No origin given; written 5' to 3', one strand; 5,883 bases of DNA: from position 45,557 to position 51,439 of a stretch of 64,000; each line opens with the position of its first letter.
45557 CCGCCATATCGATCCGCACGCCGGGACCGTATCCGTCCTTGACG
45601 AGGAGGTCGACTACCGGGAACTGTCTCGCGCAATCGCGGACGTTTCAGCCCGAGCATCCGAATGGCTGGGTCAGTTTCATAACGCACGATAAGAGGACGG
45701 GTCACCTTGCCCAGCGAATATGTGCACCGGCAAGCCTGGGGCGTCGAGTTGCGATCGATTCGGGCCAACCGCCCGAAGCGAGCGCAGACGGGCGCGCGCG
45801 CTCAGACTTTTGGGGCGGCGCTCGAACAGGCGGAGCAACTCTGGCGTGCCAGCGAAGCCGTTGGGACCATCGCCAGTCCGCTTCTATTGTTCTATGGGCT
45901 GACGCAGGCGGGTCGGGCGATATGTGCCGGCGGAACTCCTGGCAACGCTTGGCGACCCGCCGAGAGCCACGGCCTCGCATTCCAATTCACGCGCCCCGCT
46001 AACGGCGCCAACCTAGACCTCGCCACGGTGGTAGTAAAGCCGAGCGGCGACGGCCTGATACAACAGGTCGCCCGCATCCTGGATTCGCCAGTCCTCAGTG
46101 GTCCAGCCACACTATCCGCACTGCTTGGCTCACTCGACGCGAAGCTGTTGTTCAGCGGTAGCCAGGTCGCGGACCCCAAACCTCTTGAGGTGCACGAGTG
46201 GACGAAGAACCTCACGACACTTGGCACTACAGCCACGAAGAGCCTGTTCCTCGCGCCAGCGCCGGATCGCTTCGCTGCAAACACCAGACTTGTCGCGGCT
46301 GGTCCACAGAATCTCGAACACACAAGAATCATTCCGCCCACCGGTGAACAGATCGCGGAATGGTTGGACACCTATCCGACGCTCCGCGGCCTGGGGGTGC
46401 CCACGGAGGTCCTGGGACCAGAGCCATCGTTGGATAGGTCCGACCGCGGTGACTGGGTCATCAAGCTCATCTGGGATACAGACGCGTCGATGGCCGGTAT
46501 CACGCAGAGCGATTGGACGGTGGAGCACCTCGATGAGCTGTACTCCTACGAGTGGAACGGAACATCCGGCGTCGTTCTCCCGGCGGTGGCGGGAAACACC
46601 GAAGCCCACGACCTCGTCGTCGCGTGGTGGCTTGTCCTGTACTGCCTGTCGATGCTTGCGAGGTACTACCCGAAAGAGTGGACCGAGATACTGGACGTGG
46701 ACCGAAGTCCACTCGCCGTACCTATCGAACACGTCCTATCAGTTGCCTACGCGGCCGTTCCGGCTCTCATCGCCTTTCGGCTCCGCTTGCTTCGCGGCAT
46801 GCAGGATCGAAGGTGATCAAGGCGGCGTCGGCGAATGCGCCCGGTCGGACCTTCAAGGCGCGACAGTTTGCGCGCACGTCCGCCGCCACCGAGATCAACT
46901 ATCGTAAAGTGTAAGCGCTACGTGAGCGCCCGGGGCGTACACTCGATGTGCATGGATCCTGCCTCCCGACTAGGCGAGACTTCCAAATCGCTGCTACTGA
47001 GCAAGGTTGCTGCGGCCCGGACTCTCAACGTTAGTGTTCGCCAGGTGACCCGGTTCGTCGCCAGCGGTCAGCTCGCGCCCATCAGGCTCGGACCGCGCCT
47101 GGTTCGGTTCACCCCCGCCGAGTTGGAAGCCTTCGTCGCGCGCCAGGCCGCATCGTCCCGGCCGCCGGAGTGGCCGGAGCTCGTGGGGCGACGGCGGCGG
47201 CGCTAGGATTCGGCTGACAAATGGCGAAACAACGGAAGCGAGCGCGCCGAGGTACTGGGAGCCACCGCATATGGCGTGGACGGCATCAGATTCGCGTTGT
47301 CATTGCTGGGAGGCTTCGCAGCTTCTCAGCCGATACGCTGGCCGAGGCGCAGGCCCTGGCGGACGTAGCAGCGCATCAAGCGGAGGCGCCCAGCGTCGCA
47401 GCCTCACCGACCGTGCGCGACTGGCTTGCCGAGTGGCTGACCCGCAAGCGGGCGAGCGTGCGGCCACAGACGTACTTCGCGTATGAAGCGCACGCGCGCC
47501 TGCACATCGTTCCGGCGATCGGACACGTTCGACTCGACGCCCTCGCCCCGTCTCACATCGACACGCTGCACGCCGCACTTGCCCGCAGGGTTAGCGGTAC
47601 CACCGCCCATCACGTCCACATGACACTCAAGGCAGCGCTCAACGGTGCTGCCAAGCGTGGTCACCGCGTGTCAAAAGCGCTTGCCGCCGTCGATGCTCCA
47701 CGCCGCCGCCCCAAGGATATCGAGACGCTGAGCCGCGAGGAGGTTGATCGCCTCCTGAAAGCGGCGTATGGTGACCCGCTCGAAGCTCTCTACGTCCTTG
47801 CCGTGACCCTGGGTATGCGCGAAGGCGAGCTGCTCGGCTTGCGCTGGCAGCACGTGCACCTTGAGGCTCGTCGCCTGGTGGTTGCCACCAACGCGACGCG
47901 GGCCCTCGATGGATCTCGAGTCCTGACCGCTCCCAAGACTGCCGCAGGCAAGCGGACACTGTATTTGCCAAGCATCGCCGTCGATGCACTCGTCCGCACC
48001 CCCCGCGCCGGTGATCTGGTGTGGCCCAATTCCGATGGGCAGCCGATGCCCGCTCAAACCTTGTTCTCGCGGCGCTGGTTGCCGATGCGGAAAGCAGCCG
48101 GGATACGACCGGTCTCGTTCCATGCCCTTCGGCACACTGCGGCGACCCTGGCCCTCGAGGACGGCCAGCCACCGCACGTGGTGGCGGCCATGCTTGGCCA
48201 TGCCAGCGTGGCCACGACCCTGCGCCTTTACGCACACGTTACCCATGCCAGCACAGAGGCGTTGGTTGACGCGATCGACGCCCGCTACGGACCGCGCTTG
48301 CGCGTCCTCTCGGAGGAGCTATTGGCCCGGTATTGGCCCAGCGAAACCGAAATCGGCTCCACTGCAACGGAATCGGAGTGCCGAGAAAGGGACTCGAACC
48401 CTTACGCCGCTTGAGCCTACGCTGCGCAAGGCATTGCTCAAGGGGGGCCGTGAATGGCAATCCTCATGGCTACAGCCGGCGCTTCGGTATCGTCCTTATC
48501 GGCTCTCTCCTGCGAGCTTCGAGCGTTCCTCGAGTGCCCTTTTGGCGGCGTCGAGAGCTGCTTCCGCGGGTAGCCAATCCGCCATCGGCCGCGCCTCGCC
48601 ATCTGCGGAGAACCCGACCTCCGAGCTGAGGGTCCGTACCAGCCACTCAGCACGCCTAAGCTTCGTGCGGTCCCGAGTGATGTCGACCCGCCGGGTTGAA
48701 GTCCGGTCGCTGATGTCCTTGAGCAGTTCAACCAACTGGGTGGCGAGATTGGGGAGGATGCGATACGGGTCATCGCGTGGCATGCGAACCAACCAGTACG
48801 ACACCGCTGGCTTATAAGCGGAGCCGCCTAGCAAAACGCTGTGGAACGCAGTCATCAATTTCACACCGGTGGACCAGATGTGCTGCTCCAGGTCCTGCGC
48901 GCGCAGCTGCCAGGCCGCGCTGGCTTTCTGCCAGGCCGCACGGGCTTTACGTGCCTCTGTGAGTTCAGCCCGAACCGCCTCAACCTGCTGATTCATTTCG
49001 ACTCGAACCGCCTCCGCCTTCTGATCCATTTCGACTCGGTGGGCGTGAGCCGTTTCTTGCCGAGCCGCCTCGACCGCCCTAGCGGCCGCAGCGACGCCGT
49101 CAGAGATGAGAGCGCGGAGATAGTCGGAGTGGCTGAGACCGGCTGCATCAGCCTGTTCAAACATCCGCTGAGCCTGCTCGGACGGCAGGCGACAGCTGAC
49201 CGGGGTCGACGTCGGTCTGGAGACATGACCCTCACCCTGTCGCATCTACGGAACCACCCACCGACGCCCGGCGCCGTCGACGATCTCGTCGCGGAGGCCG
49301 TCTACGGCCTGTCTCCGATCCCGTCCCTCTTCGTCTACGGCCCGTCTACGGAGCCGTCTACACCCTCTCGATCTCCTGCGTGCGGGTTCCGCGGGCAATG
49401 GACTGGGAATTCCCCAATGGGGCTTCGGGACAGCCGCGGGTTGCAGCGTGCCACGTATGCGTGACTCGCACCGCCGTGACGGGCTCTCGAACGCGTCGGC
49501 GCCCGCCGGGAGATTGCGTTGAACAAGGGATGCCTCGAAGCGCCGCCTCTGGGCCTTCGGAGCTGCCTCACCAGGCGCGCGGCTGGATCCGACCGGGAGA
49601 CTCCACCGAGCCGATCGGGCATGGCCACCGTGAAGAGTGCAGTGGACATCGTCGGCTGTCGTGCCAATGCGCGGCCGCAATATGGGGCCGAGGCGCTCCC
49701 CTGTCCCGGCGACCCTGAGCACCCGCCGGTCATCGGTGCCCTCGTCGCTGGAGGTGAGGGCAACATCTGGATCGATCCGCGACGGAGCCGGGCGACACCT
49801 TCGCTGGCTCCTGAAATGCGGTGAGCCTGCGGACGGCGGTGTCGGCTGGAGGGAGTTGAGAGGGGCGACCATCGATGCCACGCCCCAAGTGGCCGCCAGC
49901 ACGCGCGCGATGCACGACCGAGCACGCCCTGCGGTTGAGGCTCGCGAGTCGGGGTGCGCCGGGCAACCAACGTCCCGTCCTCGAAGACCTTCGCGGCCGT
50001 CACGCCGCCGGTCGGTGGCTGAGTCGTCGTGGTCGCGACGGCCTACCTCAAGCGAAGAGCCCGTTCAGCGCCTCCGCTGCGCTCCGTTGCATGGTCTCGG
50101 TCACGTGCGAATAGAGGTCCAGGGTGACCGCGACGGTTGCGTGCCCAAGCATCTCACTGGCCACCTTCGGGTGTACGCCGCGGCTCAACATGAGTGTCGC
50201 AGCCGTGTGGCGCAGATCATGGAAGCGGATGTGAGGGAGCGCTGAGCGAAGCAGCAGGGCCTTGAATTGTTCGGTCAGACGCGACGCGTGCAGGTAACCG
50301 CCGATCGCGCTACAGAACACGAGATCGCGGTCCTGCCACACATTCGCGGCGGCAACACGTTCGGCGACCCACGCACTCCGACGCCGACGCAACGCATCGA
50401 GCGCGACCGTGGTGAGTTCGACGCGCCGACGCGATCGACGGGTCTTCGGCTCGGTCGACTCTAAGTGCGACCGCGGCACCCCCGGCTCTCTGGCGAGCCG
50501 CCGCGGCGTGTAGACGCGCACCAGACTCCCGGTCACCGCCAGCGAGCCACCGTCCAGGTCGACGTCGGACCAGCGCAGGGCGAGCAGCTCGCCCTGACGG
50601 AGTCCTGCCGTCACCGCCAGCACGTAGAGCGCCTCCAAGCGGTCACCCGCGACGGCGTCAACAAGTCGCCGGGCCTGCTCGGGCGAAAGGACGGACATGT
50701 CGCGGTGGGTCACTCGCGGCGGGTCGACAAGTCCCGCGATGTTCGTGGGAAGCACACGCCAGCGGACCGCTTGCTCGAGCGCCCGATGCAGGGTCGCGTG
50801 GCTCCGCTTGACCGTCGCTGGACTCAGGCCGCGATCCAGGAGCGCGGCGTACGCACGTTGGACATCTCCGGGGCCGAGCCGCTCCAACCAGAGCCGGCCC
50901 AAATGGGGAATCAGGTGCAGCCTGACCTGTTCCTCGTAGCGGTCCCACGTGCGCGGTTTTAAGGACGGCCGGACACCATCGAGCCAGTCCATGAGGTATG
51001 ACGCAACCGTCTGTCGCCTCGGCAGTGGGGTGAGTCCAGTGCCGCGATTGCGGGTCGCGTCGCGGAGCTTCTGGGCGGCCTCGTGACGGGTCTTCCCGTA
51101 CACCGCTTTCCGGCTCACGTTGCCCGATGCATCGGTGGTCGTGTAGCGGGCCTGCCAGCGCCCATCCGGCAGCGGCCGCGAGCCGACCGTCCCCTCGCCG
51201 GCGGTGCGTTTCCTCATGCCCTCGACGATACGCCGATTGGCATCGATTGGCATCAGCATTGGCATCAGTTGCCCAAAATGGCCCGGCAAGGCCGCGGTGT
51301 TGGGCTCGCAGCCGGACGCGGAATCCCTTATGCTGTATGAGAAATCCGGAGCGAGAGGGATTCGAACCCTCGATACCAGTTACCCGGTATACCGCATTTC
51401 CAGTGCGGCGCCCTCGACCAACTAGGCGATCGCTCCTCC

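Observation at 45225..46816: Two-gene module of unknown function inside an integrative/defence-island context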

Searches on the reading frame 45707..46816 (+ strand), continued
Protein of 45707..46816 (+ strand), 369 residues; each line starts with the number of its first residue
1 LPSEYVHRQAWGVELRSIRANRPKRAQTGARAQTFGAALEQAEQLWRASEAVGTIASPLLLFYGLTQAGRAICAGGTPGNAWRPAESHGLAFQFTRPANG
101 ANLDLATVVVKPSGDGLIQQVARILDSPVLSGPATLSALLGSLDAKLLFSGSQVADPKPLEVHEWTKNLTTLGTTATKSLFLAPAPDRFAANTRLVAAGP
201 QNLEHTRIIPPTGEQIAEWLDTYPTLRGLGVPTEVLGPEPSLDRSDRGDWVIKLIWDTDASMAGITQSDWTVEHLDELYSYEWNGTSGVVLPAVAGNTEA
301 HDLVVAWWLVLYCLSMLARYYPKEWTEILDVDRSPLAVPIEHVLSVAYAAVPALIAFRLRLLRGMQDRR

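Call 79: search_dna_similar(query=window:45707-46813:+, collection=plasmids, mode=protein, max_evalue=0.001, max_rows=15)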
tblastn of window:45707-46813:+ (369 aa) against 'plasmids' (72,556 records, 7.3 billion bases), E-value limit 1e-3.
Records with a match: 17; places in all: 17; records where one place covers at least 80% of the query: 14.
Best place of each record, by identity: <60% 17.
By first word of the organism name: Streptomyces 16; Pseudarthrobacter 1.
By predicted mobility (MOB-suite, as given by PLSDB): non-mobilizable 11; mobilizable 5; conjugative 1.
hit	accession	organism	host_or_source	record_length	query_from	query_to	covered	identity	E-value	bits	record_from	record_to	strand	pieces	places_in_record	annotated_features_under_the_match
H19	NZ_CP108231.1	Streptomyces zaomyceticus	-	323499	10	356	94%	35.5%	3e-24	112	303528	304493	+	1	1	YaaC family protein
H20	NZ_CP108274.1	Streptomyces zaomyceticus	-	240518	10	356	94%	35.5%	3e-24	111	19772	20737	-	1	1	YaaC family protein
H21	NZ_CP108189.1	Streptomyces zaomyceticus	-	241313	10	356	94%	35.5%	3e-24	111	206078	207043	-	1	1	YaaC family protein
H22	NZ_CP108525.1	Streptomyces zaomyceticus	-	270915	10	356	94%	35.5%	3e-24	111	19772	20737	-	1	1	YaaC family protein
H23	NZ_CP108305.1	Streptomyces sp. NBC_00016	-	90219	1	356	96%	33.2%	2e-30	130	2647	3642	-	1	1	YaaC family protein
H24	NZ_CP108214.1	Streptomyces sp. NBC_00105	-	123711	9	364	96%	32.5%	7e-23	107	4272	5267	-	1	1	YaaC family protein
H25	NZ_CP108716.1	Streptomyces sp. NBC_01001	-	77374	9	355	94%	32.4%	4e-22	105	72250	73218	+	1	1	hypothetical protein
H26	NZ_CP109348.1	Streptomyces anulatus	-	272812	9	364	96%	31.6%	3e-27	120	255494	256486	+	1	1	YaaC family protein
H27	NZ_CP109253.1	Streptomyces anulatus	-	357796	9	364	96%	31.6%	3e-27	120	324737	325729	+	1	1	YaaC family protein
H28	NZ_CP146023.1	Streptomyces sp. Q6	Cell cultrue,soil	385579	9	356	94%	32.2%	1e-23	109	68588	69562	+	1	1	YaaC family protein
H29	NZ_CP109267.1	Streptomyces sp. NBC_01643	-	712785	1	356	96%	31.5%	2e-20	100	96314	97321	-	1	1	YaaC family protein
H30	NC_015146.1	Pseudarthrobacter phenanthrenivorans Sphe3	creosote-polluted soil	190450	8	354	94%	31.9%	9e-25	113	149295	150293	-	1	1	hypothetical protein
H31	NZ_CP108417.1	Streptomyces sp. NBC_01298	-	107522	9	355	94%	31.0%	2e-20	100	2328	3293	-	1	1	YaaC family protein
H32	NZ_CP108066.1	Streptomyces canus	-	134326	9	356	94%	29.9%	7e-17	90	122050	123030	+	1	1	YaaC family protein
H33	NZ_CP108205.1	Streptomyces sp. NBC_00111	-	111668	9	356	51%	47.4%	1e-11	138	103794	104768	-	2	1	YaaC family protein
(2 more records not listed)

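Call 80: search_dna_similar(query=window:45707-46813:+, collection=phages, mode=protein, max_evalue=0.001, max_rows=15)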
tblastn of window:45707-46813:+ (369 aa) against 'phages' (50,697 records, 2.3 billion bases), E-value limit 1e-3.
No match.

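Call 83: get_annotated_region(hit=H19, flank=6000)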
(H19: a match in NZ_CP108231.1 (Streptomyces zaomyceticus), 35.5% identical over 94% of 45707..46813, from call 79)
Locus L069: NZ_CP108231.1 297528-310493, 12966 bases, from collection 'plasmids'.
description: Streptomyces zaomyceticus strain NBC_00084 plasmid unnamed1, complete sequence
organism: Streptomyces zaomyceticus (NCBI taxid 68286)
taxonomy: Bacteria; Actinomycetota; Actinomycetes; Kitasatosporales; Streptomycetaceae; Streptomyces; Streptomyces zaomyceticus
host: -; source: -; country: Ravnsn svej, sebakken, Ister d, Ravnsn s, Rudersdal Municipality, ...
typing (MOB-suite, as given by PLSDB): non-mobilizable
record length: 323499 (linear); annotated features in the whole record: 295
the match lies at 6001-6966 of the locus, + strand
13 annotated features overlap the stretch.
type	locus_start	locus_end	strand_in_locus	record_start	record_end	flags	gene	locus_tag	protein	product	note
CDS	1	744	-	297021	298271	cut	-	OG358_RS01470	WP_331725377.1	IS256 family transposase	-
CDS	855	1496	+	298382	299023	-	-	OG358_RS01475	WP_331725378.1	IS3 family transposase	-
CDS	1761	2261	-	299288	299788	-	-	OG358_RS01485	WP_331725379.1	hypothetical protein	-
CDS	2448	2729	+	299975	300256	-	-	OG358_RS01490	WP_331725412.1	hypothetical protein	-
CDS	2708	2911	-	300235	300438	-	-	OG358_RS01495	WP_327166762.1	hypothetical protein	-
CDS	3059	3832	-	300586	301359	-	-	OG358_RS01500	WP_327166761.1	hypothetical protein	-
CDS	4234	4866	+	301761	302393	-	-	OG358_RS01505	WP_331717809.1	uracil-DNA glycosylase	-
CDS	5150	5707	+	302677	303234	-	-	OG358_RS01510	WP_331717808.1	hypothetical protein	-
CDS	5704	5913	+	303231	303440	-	-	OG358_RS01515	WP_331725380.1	hypothetical protein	-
CDS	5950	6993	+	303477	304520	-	-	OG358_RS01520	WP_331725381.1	YaaC family protein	-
CDS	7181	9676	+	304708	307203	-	-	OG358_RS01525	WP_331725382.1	DEAD/DEAH box helicase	-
CDS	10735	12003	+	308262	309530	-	-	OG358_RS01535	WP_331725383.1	ATP-binding protein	-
CDS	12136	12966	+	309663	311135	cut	-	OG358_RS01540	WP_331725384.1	serine/threonine-protein kinase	GO:0006468 - protein phosphorylation [Evidence IEA]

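Call 85: find_encoding_contigs(protein=P0050, flank=6000, max_places=2)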
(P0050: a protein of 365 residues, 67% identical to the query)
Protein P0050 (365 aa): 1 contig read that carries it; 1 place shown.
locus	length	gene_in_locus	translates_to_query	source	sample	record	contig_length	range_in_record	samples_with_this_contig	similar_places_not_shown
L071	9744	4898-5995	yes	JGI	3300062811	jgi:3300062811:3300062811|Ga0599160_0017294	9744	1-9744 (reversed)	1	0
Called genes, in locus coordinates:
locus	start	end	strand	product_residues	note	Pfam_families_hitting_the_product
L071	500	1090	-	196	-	-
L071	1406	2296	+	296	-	PF09851:SHOCT (weak)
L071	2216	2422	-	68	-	-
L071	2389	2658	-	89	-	-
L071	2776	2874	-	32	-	-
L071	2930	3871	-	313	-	PF13365:Trypsin_2 (faint)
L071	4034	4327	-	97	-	-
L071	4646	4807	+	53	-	-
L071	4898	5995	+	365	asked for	PF14175:YaaC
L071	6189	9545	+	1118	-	PF00211:Guanylate_cyc (weak), PF13191:AAA_16 (faint), PF13481:AAA_25 (faint), PF00004:AAA (faint), PF13173:AAA_14 (faint), PF13401:AAA_22 (faint), PF20720:nSTAND3 (faint), PF13424:TPR_12 (weak), +2 more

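Call 88: list_cluster_members(proteins=[P0046, P0001])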
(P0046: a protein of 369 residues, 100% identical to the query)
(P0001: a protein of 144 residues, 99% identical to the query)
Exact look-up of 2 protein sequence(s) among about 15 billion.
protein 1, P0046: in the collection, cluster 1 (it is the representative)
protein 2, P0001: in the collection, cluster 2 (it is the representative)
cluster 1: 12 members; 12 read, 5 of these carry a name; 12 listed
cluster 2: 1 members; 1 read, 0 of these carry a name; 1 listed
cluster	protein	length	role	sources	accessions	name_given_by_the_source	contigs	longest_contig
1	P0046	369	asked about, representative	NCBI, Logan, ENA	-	-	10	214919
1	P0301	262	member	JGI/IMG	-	hypothetical protein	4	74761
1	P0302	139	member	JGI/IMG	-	hypothetical protein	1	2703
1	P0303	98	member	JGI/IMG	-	hypothetical protein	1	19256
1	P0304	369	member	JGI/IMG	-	hypothetical protein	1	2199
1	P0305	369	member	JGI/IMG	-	hypothetical protein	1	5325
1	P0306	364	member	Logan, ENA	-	-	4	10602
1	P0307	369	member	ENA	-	-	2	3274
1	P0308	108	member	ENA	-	-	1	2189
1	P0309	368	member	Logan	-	-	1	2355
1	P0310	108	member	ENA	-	-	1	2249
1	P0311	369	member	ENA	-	-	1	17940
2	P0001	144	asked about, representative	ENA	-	-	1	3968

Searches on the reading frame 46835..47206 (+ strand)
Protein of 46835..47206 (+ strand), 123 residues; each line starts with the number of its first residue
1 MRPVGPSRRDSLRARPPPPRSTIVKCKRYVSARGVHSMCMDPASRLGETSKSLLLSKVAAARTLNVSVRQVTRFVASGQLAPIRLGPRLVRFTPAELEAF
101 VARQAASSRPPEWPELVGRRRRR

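Call 4: search_protein_families(library=pfam, proteins=[window:46835-47206:+], max_evalue=0.1)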
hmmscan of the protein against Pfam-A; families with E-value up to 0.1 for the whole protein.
window:46835-47206:+ (123 aa): 1 family
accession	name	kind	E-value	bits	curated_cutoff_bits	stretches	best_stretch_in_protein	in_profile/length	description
PF12728.13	HTH_17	-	1.3e-06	29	27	1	60-104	7-50/51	Helix-turn-helix domain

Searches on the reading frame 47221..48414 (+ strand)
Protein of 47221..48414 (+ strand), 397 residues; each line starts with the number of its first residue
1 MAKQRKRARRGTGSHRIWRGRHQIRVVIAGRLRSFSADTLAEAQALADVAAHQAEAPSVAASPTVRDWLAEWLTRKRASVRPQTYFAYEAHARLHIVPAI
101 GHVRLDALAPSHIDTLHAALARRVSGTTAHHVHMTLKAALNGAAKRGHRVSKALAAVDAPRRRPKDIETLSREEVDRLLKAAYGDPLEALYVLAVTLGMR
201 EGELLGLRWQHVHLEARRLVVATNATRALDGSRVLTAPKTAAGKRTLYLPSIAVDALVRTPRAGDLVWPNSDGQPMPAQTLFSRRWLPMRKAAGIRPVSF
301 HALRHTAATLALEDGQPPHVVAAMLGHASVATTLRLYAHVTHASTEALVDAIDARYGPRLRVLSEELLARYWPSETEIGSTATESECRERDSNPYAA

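Call 4: search_protein_families(library=pfam, proteins=[window:47221-48414:+], max_evalue=0.1)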
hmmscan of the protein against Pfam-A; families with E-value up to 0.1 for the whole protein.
window:47221-48414:+ (397 aa): 3 families
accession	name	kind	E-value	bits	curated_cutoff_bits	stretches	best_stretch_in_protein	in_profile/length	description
PF00589.27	Phage_integrase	-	7e-23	81.7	27.1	1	169-342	2-170/172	Phage integrase family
PF14659.12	Phage_int_SAM_3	-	2.2e-10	41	22.6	1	64-117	1-54/58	Phage integrase, N-terminal SAM-like domain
PF22022.2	Phage_int_M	-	0.00067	20.3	27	1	68-155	4-91/96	Phage integrase central domain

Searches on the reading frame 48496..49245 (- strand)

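Call 4: search_protein_families(library=pfam, proteins=[window:48496-49245:-], max_evalue=0.1)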
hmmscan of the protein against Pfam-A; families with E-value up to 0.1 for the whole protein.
window:48496-49245:- (249 aa): 5 families
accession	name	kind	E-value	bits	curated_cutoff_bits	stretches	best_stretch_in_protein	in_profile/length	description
PF21983.2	NikA-like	-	4.6e-05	23.9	27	1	11-50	2-41/72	Mobilization protein NikA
PF03281.20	Mab-21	-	0.01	16.4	24.1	1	43-118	74-149/197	Mab-21 protein nucleotidyltransferase domain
PF02074.21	Peptidase_M32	-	0.01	14.9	25.1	1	43-215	47-219/489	Carboxypeptidase Taq (M32) metallopeptidase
PF07295.17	DUF1451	-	0.025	15.2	26.1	0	64-126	16-78/146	Zinc-ribbon containing domain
PF07007.17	LprI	-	0.029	15.2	22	1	63-119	8-72/106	Lysozyme inhibitor LprI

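Call 5: search_protein_families(library=padloc, proteins=[window:48496-49245:-], max_evalue=0.1)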
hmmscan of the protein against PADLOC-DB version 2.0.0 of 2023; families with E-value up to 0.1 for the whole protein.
window:48496-49245:- (249 aa): 1 family
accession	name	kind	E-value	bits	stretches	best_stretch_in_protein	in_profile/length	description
PDLC00516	JetC1|JetC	-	0.033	10.2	1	41-123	656-738/1098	DUF3584 domain; MukB-like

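Call 6: search_protein_families(library=ncbifam, proteins=[window:48496-49245:-], max_evalue=0.1)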
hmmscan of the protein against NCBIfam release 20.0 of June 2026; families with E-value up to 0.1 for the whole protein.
window:48496-49245:- (249 aa): 4 families
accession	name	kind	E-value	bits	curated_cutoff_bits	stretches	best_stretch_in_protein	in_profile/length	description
NF007080.0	PRK09533.1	equivalog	0.0018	16.2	712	1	23-117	326-424/949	bifunctional transaldolase/phosoglucose isomerase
NF048017.1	antitoxin_RelB_like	equivalog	0.013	15.7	50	1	19-61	1-49/70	type II toxin-antitoxin system RelB family antitoxin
NF050181.1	TA_anti_VapB_Myco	equivalog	0.018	15.6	60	1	20-65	9-54/72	type II toxin-antitoxin system VapB family antitoxin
NF009120.0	PRK12472.1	subfamily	0.041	12.7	369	1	36-112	226-302/508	hypothetical protein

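Call 58: search_protein_families(library=phrogs, proteins=[window:48496-49245:-], max_evalue=0.1)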
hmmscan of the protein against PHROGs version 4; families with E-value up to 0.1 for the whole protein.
window:48496-49245:- (249 aa): 0 families

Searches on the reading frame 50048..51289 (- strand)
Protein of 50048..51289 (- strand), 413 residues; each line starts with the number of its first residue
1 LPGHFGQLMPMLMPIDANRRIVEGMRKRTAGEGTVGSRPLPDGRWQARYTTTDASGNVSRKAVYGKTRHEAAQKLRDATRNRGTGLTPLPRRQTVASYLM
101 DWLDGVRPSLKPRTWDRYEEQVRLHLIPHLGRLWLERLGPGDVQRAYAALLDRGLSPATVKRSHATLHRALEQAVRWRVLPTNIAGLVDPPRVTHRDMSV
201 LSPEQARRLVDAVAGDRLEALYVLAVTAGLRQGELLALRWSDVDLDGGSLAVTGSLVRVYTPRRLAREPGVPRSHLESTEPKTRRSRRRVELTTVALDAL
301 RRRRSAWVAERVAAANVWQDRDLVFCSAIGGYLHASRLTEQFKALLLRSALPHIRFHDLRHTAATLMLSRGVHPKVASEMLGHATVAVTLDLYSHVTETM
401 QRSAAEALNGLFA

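Call 4: search_protein_families(library=pfam, proteins=[window:50048-51289:-], max_evalue=0.1)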
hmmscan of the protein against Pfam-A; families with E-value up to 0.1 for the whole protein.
window:50048-51289:- (413 aa): 2 families
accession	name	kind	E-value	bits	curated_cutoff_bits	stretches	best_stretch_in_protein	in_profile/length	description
PF00589.27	Phage_integrase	-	1.7e-22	80.4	27.1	1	200-398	2-170/172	Phage integrase family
PF14659.12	Phage_int_SAM_3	-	2.2e-08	34.6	22.6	1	94-150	1-57/58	Phage integrase, N-terminal SAM-like domain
